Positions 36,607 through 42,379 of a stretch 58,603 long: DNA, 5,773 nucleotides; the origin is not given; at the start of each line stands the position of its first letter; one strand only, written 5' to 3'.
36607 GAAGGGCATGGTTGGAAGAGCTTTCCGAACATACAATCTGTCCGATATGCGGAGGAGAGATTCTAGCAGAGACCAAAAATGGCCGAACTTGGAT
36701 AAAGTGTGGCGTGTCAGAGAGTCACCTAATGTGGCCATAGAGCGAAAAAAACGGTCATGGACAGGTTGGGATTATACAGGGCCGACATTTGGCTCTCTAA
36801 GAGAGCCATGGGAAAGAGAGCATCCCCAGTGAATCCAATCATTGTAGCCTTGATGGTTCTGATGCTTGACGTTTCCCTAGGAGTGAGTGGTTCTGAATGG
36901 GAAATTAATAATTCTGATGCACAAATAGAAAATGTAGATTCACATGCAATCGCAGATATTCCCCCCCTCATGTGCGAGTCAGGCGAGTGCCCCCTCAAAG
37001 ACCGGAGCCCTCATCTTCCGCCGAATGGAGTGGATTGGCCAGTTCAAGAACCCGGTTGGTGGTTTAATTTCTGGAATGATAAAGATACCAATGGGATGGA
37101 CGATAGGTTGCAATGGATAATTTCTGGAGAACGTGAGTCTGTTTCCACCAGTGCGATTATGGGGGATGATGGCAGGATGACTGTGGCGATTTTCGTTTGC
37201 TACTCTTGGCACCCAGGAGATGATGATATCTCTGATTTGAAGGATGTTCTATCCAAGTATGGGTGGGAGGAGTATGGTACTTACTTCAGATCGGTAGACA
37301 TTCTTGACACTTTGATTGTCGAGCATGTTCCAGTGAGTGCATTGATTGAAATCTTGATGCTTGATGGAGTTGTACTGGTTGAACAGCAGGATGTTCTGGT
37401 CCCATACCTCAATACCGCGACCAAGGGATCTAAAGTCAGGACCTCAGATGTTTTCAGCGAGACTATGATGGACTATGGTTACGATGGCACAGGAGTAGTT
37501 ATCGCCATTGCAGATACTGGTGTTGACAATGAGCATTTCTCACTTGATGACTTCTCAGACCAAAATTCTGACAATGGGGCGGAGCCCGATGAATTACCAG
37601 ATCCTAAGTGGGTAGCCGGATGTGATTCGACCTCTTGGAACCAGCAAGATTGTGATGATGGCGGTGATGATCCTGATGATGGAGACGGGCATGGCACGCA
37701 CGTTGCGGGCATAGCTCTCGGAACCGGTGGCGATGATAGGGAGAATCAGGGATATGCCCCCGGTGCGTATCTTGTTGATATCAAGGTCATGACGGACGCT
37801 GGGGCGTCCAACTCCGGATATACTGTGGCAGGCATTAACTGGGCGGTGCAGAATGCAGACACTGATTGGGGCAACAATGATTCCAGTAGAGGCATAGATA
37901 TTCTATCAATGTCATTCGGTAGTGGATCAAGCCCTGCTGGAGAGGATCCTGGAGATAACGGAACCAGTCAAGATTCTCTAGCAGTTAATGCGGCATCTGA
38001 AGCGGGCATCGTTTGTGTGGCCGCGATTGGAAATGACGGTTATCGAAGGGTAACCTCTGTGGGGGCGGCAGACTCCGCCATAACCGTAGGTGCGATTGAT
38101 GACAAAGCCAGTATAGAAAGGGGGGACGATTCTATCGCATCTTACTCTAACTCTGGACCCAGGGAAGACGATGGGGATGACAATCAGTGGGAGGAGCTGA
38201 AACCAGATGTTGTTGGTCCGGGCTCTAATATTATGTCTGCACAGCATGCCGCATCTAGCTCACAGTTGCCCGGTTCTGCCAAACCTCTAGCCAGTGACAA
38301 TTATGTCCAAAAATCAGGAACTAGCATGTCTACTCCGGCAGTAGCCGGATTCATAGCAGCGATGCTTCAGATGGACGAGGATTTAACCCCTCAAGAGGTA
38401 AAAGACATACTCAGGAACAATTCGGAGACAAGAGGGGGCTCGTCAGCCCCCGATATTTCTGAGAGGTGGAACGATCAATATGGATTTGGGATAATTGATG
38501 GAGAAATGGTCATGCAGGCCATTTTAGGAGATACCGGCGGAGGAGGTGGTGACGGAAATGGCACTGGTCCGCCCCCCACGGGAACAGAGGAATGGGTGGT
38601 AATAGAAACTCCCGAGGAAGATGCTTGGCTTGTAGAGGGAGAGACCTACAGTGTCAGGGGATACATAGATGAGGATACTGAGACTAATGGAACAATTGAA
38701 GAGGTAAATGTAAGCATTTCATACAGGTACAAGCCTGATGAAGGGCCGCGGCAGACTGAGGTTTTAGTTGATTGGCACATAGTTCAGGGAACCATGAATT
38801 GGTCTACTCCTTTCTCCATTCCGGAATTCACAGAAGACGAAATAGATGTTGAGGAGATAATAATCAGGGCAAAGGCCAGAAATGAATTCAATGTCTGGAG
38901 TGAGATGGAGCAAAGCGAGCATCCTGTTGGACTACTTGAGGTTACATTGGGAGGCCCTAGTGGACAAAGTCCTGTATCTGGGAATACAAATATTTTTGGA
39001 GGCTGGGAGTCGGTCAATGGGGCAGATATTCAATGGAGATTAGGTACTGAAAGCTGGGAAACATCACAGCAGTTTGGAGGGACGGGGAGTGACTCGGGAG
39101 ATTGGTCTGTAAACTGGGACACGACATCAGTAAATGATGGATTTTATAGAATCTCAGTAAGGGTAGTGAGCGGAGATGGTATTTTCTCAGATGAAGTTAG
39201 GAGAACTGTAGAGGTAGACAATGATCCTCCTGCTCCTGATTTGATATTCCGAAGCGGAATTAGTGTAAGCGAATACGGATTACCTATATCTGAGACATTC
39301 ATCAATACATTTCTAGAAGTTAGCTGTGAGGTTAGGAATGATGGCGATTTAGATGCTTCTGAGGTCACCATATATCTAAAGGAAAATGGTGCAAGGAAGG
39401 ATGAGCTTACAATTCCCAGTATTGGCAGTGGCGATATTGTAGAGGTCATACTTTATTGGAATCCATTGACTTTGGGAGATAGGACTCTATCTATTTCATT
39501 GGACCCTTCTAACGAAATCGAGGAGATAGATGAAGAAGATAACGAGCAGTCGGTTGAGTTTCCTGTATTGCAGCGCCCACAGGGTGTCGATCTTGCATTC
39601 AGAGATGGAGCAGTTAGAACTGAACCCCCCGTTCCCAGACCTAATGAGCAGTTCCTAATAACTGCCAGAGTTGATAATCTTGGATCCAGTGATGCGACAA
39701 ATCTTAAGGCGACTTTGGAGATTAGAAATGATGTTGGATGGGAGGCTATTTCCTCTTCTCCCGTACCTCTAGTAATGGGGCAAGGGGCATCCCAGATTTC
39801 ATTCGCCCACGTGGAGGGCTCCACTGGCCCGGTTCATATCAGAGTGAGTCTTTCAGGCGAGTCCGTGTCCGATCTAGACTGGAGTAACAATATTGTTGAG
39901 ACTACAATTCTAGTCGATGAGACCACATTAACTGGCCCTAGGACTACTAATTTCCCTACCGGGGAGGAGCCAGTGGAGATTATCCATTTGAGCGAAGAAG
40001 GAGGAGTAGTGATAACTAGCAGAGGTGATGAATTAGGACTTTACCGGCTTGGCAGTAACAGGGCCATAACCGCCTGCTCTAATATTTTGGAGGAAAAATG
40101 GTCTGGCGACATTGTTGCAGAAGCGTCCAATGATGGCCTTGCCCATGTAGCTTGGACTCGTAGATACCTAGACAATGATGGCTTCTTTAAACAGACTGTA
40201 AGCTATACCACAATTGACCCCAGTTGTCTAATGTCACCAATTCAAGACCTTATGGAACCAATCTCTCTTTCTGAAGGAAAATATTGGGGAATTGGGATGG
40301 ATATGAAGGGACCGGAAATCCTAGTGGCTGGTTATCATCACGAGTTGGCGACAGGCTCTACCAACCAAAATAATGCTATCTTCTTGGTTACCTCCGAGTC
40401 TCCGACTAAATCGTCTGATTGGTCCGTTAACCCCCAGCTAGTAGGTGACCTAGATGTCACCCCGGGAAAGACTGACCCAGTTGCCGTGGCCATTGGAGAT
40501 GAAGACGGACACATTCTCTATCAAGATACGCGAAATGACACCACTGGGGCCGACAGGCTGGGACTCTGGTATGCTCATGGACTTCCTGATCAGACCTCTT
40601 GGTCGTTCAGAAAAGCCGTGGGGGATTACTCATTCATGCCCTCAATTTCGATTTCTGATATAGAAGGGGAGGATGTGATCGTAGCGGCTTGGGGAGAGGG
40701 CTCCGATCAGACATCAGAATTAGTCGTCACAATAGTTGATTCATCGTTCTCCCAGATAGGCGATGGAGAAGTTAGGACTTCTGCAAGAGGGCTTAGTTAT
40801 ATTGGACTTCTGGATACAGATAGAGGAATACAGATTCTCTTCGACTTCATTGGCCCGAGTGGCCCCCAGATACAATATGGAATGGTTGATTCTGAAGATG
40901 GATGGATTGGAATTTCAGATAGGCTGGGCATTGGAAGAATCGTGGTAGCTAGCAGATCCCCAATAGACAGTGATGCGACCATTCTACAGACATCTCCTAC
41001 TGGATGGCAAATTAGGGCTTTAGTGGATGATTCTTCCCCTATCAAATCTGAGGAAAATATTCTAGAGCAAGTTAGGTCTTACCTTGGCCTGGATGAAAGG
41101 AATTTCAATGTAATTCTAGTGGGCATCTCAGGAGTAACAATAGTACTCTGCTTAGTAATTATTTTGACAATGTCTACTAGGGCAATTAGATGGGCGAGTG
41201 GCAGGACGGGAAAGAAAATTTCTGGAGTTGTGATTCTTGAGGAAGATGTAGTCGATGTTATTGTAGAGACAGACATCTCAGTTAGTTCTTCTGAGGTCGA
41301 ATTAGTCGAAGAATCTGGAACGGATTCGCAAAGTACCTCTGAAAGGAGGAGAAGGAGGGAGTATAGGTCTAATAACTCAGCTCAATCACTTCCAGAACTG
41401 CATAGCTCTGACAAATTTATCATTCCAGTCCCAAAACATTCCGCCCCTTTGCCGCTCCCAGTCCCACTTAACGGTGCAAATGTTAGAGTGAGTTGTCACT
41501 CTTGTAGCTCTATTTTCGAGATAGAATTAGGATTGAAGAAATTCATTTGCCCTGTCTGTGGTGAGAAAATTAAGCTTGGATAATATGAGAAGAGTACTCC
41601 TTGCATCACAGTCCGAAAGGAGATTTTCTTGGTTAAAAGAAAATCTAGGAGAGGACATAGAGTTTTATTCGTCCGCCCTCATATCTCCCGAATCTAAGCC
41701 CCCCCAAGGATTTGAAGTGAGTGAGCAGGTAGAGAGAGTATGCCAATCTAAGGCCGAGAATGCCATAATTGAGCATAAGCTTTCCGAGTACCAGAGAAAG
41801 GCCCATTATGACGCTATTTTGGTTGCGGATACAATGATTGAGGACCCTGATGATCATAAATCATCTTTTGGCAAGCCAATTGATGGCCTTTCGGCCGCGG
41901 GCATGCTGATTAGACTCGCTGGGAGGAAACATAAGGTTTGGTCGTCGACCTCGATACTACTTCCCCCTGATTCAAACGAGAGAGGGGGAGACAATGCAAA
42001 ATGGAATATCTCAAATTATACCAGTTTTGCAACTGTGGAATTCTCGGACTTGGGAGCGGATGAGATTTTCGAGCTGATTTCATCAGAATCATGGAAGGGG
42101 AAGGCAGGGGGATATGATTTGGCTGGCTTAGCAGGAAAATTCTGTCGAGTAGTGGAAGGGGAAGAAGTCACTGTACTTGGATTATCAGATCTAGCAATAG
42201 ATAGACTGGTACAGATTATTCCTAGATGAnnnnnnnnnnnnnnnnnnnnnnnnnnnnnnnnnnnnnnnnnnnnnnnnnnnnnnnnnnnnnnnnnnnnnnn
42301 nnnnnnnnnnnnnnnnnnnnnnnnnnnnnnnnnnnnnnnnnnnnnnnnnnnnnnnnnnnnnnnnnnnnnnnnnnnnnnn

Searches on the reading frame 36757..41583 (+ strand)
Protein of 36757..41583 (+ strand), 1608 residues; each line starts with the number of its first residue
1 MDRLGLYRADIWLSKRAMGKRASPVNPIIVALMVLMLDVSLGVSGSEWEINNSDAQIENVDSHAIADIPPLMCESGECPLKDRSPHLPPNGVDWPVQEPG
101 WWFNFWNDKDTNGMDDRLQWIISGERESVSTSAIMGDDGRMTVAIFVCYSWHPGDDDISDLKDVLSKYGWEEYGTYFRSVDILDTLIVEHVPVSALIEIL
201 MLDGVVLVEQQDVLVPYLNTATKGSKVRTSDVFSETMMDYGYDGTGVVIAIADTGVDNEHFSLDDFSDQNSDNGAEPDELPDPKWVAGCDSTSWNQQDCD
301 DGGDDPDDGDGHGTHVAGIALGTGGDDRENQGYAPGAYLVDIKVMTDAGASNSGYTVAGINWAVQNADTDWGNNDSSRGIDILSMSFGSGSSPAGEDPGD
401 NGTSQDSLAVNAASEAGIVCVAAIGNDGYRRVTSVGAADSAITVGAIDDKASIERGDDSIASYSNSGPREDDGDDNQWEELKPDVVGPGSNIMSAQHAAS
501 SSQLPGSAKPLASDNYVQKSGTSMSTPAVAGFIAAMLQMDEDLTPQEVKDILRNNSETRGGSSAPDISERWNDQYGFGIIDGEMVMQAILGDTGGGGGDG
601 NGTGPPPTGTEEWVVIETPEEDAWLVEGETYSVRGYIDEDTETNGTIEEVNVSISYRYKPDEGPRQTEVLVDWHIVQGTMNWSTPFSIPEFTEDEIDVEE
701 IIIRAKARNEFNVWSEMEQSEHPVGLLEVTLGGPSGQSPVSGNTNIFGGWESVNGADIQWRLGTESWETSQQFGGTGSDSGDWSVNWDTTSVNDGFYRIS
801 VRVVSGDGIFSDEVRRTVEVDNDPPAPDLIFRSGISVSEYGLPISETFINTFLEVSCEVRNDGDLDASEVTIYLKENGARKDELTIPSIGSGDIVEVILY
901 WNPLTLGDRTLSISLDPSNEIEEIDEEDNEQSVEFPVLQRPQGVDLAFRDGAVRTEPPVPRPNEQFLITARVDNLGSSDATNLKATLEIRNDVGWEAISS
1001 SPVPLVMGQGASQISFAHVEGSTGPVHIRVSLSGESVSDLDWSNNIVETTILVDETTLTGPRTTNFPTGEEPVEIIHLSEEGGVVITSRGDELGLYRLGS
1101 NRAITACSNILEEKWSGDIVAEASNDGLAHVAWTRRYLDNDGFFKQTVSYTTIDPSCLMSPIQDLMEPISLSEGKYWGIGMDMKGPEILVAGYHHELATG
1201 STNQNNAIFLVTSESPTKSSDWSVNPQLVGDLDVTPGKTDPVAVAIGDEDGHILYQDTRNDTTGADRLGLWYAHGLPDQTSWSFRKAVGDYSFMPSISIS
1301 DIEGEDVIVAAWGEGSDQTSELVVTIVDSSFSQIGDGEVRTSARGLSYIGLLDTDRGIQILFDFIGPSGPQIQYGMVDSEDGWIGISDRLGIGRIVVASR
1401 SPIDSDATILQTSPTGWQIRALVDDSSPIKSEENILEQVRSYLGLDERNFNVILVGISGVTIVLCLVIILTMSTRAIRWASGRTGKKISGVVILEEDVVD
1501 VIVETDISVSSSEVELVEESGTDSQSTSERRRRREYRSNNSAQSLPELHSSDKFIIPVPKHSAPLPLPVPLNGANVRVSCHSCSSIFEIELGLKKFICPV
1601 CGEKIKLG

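Call 12: search_protein_families(library=pfam, proteins=[window:36757-41583:+], max_evalue=0.001)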
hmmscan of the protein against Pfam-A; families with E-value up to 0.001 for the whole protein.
window:36757-41583:+ (1608 aa): 3 families
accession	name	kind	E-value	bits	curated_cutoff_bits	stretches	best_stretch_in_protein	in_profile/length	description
PF00082.27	Peptidase_S8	-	4e-45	154.8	21.8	1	244-578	1-288/288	Subtilase family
PF07705.17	CARDB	-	3.9e-20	72.4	22.7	1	827-932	2-100/101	CARDB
PF23548.1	Zn_ribbon_FGT1_2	-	0.00029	20.8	27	1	1576-1603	1-28/35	FORGETTER1 second zinc ribbon domain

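Call 13: search_protein_families(library=ncbifam, proteins=[window:36757-41583:+], max_evalue=0.001)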
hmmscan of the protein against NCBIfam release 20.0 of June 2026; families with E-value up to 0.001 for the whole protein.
window:36757-41583:+ (1608 aa): 7 families
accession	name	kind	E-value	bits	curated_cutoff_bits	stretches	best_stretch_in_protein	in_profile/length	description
TIGR03921.1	T7SS_mycosin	equivalog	2.3e-17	63.2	278.75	1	295-588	35-287/353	type VII secretion-associated serine protease mycosin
NF033595.1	denti_PrtP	equivalog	4.1e-12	45.5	300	1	410-581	359-497/606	dentilisin complex serine proteinase subunit PrtP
NF040553.1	SGO_0316_fam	subfamily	1e-09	36.7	1400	1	235-466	276-502/1486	SGO_0316/SGO_0317 family LPXTG-anchored serine peptidase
NF040809.1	germ_prot_CspBA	exception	1e-07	30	1250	1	242-430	649-827/1099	bifunctional germination protease/germinant receptor pseudoprotease CspBA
NF049966.1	QH_SP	equivalog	3e-06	26.7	165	0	505-560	160-215/219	subtilisin-like serine protease QhpE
NF040808.2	CspC_non_triad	exception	1e-05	24.2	675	0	219-345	68-202/556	bile acid germinant receptor pseudoprotease CspC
NF042956.1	IteS_antiphage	equivalog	0.0008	17.8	900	0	430-578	411-551/747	S8 family anti-phage peptidase IteS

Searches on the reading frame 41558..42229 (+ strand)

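Call 12: search_protein_families(library=pfam, proteins=[window:41558-42229:+], max_evalue=0.001)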
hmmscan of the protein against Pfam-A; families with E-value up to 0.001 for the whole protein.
window:41558-42229:+ (223 aa): 1 family
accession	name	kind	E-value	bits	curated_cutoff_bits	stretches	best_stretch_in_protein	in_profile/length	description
PF02545.19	Maf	-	6.3e-25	88.4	27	1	12-213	1-179/187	Maf-like protein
